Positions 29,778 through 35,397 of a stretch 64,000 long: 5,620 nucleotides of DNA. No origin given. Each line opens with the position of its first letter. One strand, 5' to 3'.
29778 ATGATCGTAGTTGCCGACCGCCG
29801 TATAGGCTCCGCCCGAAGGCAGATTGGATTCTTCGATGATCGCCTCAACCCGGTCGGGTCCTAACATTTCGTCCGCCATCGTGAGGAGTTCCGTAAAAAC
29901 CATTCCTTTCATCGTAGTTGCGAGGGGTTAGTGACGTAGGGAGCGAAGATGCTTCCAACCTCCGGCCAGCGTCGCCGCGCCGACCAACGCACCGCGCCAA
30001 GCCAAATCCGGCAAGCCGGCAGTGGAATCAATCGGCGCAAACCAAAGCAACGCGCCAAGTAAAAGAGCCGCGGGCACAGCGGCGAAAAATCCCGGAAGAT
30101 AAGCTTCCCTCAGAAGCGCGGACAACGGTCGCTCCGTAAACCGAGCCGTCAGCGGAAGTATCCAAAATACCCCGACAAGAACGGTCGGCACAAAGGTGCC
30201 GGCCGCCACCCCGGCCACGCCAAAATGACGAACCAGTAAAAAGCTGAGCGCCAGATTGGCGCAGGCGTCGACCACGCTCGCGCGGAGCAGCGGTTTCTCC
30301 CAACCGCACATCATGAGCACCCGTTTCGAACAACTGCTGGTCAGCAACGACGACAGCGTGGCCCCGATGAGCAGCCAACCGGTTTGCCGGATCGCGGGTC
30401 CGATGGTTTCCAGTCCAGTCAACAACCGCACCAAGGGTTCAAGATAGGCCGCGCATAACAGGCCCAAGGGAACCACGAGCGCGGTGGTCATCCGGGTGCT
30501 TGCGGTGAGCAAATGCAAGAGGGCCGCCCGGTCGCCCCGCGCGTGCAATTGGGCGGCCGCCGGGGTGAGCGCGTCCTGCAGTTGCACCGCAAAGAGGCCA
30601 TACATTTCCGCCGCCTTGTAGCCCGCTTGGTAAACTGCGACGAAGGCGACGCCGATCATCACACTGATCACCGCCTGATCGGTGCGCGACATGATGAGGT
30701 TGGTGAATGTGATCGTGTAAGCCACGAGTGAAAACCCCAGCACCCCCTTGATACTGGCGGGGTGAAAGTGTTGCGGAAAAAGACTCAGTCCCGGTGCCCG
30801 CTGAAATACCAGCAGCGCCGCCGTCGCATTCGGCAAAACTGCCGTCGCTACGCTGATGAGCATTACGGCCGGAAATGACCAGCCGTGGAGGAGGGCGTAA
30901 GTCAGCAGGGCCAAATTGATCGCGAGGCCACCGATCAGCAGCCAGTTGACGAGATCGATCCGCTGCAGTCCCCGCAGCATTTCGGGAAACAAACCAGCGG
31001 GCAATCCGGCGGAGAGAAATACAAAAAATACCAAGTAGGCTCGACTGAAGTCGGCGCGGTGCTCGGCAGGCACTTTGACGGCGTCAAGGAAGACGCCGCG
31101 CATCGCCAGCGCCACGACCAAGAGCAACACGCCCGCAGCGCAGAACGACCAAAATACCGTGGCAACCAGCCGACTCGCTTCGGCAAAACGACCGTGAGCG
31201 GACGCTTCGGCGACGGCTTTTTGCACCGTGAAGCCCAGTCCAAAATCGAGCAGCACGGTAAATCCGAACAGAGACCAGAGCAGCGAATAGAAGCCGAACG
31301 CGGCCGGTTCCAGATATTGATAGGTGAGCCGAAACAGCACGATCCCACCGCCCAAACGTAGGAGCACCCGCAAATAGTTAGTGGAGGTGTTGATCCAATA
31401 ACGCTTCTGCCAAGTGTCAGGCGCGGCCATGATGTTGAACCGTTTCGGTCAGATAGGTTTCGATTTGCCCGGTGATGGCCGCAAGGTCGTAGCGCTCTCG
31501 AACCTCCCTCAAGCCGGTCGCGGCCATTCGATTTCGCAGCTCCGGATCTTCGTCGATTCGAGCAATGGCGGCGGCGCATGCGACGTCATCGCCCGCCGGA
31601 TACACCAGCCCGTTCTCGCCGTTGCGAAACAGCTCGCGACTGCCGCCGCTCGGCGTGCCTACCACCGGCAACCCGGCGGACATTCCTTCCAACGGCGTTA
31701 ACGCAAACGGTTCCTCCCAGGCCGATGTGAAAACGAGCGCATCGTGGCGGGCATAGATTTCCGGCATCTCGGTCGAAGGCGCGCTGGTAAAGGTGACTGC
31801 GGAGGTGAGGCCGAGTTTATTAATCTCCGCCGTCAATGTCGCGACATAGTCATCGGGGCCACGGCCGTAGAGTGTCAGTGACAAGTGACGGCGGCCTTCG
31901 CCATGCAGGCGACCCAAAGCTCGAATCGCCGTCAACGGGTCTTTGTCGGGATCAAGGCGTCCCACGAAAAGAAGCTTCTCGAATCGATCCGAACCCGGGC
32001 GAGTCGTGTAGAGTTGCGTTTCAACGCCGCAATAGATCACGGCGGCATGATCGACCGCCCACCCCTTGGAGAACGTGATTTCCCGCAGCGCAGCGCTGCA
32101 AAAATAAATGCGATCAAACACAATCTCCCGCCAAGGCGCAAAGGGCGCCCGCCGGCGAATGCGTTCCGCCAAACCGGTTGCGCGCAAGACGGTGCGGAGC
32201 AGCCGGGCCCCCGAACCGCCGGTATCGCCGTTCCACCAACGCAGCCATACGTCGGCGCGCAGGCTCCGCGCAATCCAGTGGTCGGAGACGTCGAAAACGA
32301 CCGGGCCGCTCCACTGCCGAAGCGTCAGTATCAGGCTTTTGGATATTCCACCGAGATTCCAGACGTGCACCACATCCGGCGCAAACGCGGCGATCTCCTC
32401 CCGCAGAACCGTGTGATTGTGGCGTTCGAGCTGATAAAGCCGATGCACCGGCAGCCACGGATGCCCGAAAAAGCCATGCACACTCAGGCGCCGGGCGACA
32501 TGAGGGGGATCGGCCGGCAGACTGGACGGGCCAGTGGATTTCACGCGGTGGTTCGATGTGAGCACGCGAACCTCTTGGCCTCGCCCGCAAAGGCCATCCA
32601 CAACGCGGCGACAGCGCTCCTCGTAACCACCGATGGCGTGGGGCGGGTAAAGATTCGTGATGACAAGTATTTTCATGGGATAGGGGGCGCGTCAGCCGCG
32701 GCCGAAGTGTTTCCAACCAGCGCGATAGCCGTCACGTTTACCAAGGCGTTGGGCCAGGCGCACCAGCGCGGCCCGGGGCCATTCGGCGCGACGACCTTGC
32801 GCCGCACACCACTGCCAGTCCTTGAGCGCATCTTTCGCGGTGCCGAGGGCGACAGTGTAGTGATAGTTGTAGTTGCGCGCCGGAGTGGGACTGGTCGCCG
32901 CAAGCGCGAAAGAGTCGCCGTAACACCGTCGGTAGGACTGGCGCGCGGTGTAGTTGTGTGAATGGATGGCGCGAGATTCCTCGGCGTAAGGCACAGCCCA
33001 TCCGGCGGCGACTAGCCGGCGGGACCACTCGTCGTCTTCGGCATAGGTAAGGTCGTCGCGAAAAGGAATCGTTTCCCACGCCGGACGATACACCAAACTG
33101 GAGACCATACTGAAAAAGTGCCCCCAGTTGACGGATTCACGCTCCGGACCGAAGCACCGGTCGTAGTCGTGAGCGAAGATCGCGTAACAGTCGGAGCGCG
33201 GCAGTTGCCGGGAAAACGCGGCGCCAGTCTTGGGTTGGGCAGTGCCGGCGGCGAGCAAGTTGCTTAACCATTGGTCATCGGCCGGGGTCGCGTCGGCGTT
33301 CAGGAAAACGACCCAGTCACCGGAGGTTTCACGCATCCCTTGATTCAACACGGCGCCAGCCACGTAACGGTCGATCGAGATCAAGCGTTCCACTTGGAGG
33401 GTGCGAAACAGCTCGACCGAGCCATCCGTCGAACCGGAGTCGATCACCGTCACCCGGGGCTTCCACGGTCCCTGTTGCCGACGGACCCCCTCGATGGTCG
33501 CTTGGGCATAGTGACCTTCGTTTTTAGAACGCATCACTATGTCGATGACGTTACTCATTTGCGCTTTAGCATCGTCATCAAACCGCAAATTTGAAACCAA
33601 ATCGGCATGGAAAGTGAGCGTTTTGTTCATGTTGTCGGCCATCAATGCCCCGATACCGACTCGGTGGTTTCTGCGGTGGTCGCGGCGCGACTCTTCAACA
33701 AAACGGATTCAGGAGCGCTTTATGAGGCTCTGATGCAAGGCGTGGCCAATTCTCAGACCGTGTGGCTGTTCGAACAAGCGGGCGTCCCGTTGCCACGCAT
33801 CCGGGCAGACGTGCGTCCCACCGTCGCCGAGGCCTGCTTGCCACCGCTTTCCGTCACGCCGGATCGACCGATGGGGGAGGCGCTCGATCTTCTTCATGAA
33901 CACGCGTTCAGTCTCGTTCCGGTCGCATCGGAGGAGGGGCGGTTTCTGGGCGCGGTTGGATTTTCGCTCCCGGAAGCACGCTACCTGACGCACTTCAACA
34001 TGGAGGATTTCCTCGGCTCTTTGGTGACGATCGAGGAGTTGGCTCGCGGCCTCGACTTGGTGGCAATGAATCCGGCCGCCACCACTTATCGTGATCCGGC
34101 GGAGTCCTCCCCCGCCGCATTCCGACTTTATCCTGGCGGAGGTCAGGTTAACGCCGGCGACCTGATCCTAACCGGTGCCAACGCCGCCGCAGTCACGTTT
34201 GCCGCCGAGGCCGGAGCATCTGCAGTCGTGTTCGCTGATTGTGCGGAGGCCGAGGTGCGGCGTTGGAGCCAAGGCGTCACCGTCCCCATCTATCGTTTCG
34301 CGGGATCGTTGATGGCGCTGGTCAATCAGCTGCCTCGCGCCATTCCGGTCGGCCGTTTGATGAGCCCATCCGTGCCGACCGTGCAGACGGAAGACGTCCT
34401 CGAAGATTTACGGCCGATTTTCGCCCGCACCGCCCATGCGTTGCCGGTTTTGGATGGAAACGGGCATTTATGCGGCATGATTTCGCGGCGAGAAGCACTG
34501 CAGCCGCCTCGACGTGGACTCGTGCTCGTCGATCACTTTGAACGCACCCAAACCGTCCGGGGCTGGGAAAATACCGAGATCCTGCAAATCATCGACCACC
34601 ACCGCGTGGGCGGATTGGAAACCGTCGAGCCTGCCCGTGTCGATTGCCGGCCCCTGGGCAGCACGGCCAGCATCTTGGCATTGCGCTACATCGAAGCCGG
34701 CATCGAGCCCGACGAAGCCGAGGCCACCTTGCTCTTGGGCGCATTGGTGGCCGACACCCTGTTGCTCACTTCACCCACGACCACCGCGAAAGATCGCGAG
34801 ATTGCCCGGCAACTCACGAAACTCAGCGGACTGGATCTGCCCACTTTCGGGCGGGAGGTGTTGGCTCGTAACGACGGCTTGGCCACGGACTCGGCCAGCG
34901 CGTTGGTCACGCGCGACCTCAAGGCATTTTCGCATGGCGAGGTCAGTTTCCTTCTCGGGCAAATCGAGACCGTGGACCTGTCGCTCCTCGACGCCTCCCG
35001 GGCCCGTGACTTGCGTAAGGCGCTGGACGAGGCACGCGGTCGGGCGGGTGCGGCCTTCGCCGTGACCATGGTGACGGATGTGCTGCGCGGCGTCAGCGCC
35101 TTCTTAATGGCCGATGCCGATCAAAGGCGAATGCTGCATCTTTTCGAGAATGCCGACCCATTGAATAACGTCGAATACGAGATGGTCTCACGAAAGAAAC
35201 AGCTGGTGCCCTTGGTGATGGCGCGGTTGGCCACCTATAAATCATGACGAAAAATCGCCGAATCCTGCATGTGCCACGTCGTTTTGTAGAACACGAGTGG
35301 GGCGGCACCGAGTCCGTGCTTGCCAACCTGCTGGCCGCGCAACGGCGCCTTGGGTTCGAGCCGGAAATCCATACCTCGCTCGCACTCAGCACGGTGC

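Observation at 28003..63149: Candidate new system: an NO-gated partner-switching circuit hard-wired into an exopolysaccharide locus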

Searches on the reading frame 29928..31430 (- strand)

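Call 3: search_protein_families(library=pfam, proteins=[window:29928-31430:-], max_evalue=0.01)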
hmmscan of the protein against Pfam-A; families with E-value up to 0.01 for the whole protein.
window:29928-31430:- (500 aa): 3 families
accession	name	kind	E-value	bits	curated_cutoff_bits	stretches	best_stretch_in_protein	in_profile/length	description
PF01554.23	MatE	-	2.7e-09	37.3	24.9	2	244-397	9-160/161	MatE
PF13440.11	Polysacc_synt_3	-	1e-08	35.2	23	1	40-339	6-285/293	Polysaccharide biosynthesis protein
PF03023.19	MurJ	-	0.00014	21.1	27.4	0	172-337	138-306/451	Lipid II flippase MurJ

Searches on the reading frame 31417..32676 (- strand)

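Call 3: search_protein_families(library=pfam, proteins=[window:31417-32676:-], max_evalue=0.01)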
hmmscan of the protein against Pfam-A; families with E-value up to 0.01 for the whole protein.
window:31417-32676:- (419 aa): 6 families
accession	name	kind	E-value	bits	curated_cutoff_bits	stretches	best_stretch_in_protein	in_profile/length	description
PF00534.26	Glycos_transf_1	-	9.5e-30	103.8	26.4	1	233-387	16-168/172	Glycosyl transferases group 1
PF13692.12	Glyco_trans_1_4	-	4.2e-26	92.3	27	1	234-374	3-139/142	Glycosyl transferases group 1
PF13524.12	Glyco_trans_1_2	-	6.5e-10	39.6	25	1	299-405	35-142/144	Glycosyl transferase-like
PF20706.3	GT4-conflict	-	4e-08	33.1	26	1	225-386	190-366/385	Family 4 Glycosyltransferase in conflict systems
PF13439.12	Glyco_transf_4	-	1.2e-07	32.4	28.5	1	15-221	1-169/170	Glycosyltransferase Family 4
PF13579.12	Glyco_trans_4_4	-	9e-07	29.8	29.7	1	16-166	1-137/158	Glycosyl transferase 4-like domain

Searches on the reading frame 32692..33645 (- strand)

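Call 3: search_protein_families(library=pfam, proteins=[window:32692-33645:-], max_evalue=0.01)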
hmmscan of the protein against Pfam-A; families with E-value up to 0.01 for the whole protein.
window:32692-33645:- (317 aa): 2 families
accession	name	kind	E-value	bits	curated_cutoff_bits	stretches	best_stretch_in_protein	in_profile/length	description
PF00535.33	Glycos_transf_2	-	1.1e-16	61.6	23.3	1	36-156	2-125/168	Glycosyl transferase family 2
PF10111.15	Glyco_tranf_2_2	-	0.00012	22.1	27.3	1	36-125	4-98/276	Glycosyltransferase like family 2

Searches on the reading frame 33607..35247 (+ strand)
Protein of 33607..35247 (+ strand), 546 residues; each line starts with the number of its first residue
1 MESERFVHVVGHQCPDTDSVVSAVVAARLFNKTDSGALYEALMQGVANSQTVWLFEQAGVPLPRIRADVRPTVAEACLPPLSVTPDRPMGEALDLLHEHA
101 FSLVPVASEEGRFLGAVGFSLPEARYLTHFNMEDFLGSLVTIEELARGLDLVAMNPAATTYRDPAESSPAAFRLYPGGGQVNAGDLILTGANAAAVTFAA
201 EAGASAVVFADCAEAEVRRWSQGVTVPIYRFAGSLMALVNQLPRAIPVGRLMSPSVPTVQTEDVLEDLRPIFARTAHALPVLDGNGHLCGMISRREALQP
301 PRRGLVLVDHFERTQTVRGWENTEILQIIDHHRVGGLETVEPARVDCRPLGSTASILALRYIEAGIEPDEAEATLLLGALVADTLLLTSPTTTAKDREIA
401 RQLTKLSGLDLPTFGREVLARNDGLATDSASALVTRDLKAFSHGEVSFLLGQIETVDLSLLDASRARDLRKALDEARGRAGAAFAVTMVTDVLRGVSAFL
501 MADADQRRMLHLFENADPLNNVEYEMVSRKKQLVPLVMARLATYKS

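Call 3: search_protein_families(library=pfam, proteins=[window:33607-35247:+], max_evalue=0.01)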
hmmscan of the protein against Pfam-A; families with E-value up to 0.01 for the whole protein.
window:33607-35247:+ (546 aa): 3 families
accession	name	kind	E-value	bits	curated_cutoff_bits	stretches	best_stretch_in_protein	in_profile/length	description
PF00571.33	CBS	-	3.1e-16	59.9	24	2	248-298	1-52/57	CBS domain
PF02833.19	DHHA2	-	5.1e-16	59.6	27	1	423-538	8-124/126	DHHA2 domain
PF01368.27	DHH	-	5.5e-10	40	28.1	1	7-377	2-122/125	DHH family, N-terminal domain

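Call 24: search_protein_families(library=ncbifam, proteins=[window:33607-35247:+], max_evalue=0.001)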
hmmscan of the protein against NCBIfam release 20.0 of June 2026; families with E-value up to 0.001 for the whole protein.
window:33607-35247:+ (546 aa): 12 families
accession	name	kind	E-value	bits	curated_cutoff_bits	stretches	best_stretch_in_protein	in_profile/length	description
NF011443.0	PRK14869.1-5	equivalog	1.1e-97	327.8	335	1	4-541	3-544/546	putative manganese-dependent inorganic diphosphatase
NF011442.0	PRK14869.1-4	equivalog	4.4e-86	289.5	400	1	7-540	6-538/543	putative manganese-dependent inorganic diphosphatase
NF011445.0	PRK14869.2-1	equivalog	2e-82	277.4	483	1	5-540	3-544/548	putative manganese-dependent inorganic diphosphatase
NF011449.0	PRK14869.2-5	equivalog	4.8e-80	269.8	411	2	266-542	170-446/451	putative manganese-dependent inorganic diphosphatase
NF011447.0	PRK14869.2-3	equivalog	8.5e-76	255.6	522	1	6-539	3-538/540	putative manganese-dependent inorganic diphosphatase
NF011441.0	PRK14869.1-3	equivalog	3e-74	250.6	753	1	6-542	4-544/548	putative manganese-dependent inorganic diphosphatase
NF011440.0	PRK14869.1-2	equivalog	6.3e-68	229.7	746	1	7-539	4-535/541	putative manganese-dependent inorganic diphosphatase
NF003877.0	PRK05427.1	equivalog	3.4e-66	223.8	283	2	304-540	69-305/308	manganese-dependent inorganic pyrophosphatase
NF011448.0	PRK14869.2-4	equivalog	6.3e-60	203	562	2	273-542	290-561/563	putative manganese-dependent inorganic diphosphatase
NF011446.0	PRK14869.2-2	equivalog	2.9e-56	191.1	601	2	247-539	262-555/576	putative manganese-dependent inorganic diphosphatase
NF011444.0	PRK14869.1-6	equivalog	3.1e-44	151.5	1105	1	6-538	4-541/547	putative manganese-dependent inorganic diphosphatase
NF041569.1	A-tRNAntase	equivalog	5.5e-10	38.1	1440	1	327-403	94-169/880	A-adding tRNA nucleotidyltransferase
